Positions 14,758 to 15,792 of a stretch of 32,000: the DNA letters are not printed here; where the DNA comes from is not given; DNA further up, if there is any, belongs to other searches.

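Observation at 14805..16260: Low-G+C islet between gltA and a helicase gene encoding an orphan peptidoglycan-amidase effector / periplasmic immunity-like pair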

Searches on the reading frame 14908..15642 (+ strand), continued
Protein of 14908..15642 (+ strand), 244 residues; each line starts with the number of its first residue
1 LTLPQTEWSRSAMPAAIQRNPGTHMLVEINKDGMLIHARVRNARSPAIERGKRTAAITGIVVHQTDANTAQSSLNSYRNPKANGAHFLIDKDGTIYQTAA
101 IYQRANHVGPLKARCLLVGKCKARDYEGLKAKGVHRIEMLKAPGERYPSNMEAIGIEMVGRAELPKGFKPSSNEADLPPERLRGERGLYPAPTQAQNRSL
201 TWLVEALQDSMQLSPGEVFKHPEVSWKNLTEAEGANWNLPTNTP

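Call 100: search_protein_families(library=pfam, alignment_id=A4, max_evalue=0.00001)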
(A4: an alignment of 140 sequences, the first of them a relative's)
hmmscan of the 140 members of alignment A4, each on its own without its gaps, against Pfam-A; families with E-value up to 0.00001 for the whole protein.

A. member 1, L149:3390-4841:+ (483 aa): 4 families
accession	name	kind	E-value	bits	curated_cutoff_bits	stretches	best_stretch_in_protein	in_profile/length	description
PF01053.26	Cys_Met_Meta_PP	-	8e-138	459.6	27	1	62-478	1-380/381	Cys/Met metabolism PLP-dependent enzyme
PF01041.23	DegT_DnrJ_EryC1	-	4.1e-08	33.3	19.8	1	115-238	23-146/360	DegT/DnrJ/EryC1/StrS aminotransferase family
PF00155.27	Aminotran_1_2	-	9.1e-08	32.1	19.7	1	118-278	44-235/361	Aminotransferase class I and II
PF00266.25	Aminotran_5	-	4e-07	29.8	21.5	1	188-271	126-210/371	Aminotransferase class-V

B. families by the number of members that match (of 140 scanned): 158 families (the first 25 are shown)
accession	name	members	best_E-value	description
PF00005.33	ABC_tran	4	2.7e-62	ABC transporter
PF02653.21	BPD_transp_2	4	1.4e-42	Branched-chain amino acid transport system / permease component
PF13304.12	AAA_21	3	7.2e-12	AAA domain, putative AbiEii toxin, Type IV TA system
PF00266.25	Aminotran_5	2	3.4e-149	Aminotransferase class-V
PF01266.30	DAO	2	2.8e-56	FAD dependent oxidoreductase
PF03466.25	LysR_substrate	2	1.6e-31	LysR substrate binding domain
PF01127.27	Sdh_cyt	2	5.6e-25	Succinate dehydrogenase/Fumarate reductase transmembrane subunit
PF02518.31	HATPase_c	2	3.5e-24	Histidine kinase-, DNA gyrase B-, and HSP90-like ATPase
PF12833.13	HTH_18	2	2.2e-21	Helix-turn-helix domain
PF00126.33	HTH_1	2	4.2e-20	Bacterial regulatory helix-turn-helix protein, lysR family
PF00165.29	HTH_AraC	2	1.4e-17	Bacterial regulatory helix-turn-helix proteins, AraC family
PF01965.30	DJ-1_PfpI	2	2.7e-17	DJ-1/PfpI family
PF00903.31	Glyoxalase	2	3.2e-13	Glyoxalase/Bleomycin resistance protein/Dioxygenase superfamily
PF02463.25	SMC_N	2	7e-12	RecF/RecN/SMC N terminal domain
PF00155.27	Aminotran_1_2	2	4.8e-11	Aminotransferase class I and II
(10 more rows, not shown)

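Call 101: search_protein_families(library=pfam, proteins=[L185:363-1004:+, L185:1140-2132:+, L185:2772-4472:+, L185:4475-5557:+, L185:8083-8715:+, L193:43-1452:+, L193:1449-1895:+, L193:2260-3561:+, L193:3593-4252:+, L186:7458-9359:-], max_evalue=0.001)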
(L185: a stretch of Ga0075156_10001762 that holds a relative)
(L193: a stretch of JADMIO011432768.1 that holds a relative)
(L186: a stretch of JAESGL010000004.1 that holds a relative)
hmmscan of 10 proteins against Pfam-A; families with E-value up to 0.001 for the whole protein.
L185:363-1004:+ (213 aa): 2 families
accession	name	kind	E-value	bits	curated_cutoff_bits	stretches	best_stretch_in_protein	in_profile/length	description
PF13505.12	OMP_b-brl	-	1.7e-06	28.8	28.7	1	36-186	8-152/175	Outer membrane protein beta-barrel domain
PF07642.17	BBP2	-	1.7e-05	24.7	26.2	1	64-184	153-264/339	Putative beta-barrel porin-2, OmpL-like. bbp2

L185:1140-2132:+ (330 aa): 1 family
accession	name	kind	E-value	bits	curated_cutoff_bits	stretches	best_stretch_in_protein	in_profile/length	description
PF02265.22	S1-P1_nuclease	-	1.3e-56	192.8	29.5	1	75-324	1-257/258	S1/P1 Nuclease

L185:2772-4472:+ (566 aa): 3 families
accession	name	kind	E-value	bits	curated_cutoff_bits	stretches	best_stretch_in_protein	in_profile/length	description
PF05199.19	GMC_oxred_C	-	5.3e-17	63.1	24.6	1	495-552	83-139/139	GMC oxidoreductase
PF00732.25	GMC_oxred_N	-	2.4e-10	41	23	1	235-350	109-217/218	GMC oxidoreductase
PF07992.20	Pyr_redox_2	-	0.00036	20.5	26.1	0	38-74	3-37/291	Pyridine nucleotide-disulphide oxidoreductase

L185:4475-5557:+ (360 aa): 1 family
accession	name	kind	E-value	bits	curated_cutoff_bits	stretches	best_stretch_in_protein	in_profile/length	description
PF12902.13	Ferritin-like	-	9.9e-54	183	22.3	1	17-240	1-220/221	Ferritin-like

L185:8083-8715:+ (210 aa): 2 families
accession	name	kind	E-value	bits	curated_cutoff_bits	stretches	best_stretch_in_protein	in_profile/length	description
PF14246.11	TetR_C_7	-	8.9e-24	84.2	22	1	93-209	2-119/119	AefR-like transcriptional repressor, C-terminal domain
PF00440.29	TetR_N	-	8.6e-16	57.9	24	1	22-68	1-47/47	Bacterial regulatory proteins, tetR family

L193:43-1452:+ (469 aa): 3 families
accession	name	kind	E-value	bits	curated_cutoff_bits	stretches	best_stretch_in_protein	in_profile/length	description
PF02518.31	HATPase_c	-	3.5e-24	85.8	26.4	1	344-454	2-110/111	Histidine kinase-, DNA gyrase B-, and HSP90-like ATPase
PF00512.31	HisKA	-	7.3e-05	23.2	26.9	1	235-298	2-65/66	His Kinase A (phospho-acceptor) domain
PF08448.16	PAS_4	-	0.00029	21.5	23.1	0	121-229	2-109/110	PAS fold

L193:1449-1895:+ (148 aa): 1 family
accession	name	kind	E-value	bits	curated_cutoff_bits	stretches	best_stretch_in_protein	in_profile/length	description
PF13211.12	DUF4019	-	5.3e-21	75.4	26.5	1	38-145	3-104/104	Protein of unknown function (DUF4019)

L193:2260-3561:+ (433 aa): 6 families
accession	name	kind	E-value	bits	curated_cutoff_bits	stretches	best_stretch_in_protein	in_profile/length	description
PF03054.22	tRNA_Me_trans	-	6.6e-80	268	20.6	1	68-265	1-201/202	tRNA methyl transferase HUP domain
PF20259.3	tRNA_Me_trans_M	-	1.9e-21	75.8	27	1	271-345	2-66/66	tRNA methyl transferase PRC-barrel domain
PF20258.4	tRNA_Me_trans_C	-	3.5e-18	66.1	20.6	1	355-429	2-77/77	Aminomethyltransferase beta-barrel domain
PF02540.23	NAD_synthase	-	7.5e-09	35.5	21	1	67-139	18-84/242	NAD synthase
PF00733.27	Asn_synthase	-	0.00031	20.9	21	1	64-137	14-80/354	Asparagine synthase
PF06508.19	QueC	-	0.00052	20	22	0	70-251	2-176/210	Queuosine biosynthesis protein QueC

L193:3593-4252:+ (219 aa): 1 family
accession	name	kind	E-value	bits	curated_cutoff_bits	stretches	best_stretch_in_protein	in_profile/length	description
PF09712.15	PHA_synth_III_E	-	2e-06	27.8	25.7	1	41-114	228-301/311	Poly(R)-hydroxyalkanoic acid synthase subunit (PHA_synth_III_E)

L186:7458-9359:- (633 aa): 5 families
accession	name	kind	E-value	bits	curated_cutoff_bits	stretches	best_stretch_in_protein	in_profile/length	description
PF02421.24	FeoB_N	-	6.2e-52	175.7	27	1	14-172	2-154/156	Ferrous iron transport protein B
PF07670.19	Gate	-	7.6e-40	136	29.6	2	301-395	2-103/104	Nucleoside recognition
PF01926.29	MMR_HSR1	-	9.1e-17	61.6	21.9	1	14-131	1-112/113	50S ribosome-binding GTPase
PF07664.17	FeoB_C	-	4.9e-13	49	26.6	1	413-465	1-54/54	Ferrous iron transport protein B C terminus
PF04548.22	AIG1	-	0.00055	19.8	27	1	13-109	1-96/212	AIG1 family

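Call 103: search_protein_families(library=pfam, proteins=[L181:14-1819:+, L181:1801-2511:+, L181:2548-3546:+, L181:3778-4383:+, L181:4410-5906:+, L181:7162-7554:+, L181:7563-7991:+, L181:8146-8928:+, L181:8942-9466:+, L181:9498-11372:+], max_evalue=0.001)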
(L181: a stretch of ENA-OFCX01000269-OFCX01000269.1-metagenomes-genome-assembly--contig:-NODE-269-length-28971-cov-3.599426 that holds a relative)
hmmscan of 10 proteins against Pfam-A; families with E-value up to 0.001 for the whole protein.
L181:14-1819:+ (601 aa): 2 families
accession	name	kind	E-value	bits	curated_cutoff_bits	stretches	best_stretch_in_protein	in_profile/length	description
PF06761.17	IcmF-related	-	4.7e-57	194.2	27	1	2-219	96-307/308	Intracellular multiplication and human macrophage-killing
PF06744.18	IcmF_C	-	1.6e-31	109.1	26.7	1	478-582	2-106/106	Type VI secretion protein IcmF C2-like domain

L181:1801-2511:+ (236 aa): 1 family
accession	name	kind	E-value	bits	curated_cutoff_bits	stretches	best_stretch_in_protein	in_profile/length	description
PF09867.14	TagF_N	-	1.6e-34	119.2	27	1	16-147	1-133/135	TagF N-terminal domain, Type VI secretion system-associated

L181:2548-3546:+ (332 aa): 1 family
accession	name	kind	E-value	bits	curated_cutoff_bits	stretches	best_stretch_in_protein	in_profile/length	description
PF06812.17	ImpA_N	-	1.9e-34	118.8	26.9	1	8-128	1-118/119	ImpA, N-terminal, type VI secretion system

L181:3778-4383:+ (201 aa): 1 family
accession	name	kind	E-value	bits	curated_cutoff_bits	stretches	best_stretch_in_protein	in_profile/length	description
PF05591.17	T6SS_VipA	-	1.2e-57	194.5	24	1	35-183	2-151/155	Type VI secretion system, VipA, VC_A0107 or Hcp2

L181:4410-5906:+ (498 aa): 2 families
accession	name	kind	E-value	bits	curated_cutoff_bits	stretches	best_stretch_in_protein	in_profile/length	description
PF05943.17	VipB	-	1.6e-138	461.3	27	1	67-368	2-300/301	EvpB/VC_A0108, tail sheath N-terminal domain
PF18945.5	VipB_2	-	4e-45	153.1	27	1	379-490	2-112/112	EvpB/VC_A0108, tail sheath gpW/gp25-like domain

L181:7162-7554:+ (130 aa): 0 families

L181:7563-7991:+ (142 aa): 0 families

L181:8146-8928:+ (260 aa): 1 family
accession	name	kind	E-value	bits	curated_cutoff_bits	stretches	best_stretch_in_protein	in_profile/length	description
PF07024.18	ImpE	-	8.3e-49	165.1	25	1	136-256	1-121/122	ImpE protein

L181:8942-9466:+ (174 aa): 1 family
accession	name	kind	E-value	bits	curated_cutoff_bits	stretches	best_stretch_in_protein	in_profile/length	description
PF04965.19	GPW_gp25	-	1.3e-17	63.8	27.2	1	45-149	2-95/96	Baseplate wedge protein gp25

L181:9498-11372:+ (624 aa): 1 family
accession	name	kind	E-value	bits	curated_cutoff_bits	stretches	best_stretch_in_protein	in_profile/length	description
PF05947.17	T6SS_TssF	-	1.1e-216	721.5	25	1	1-621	1-608/608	Type VI secretion system, TssF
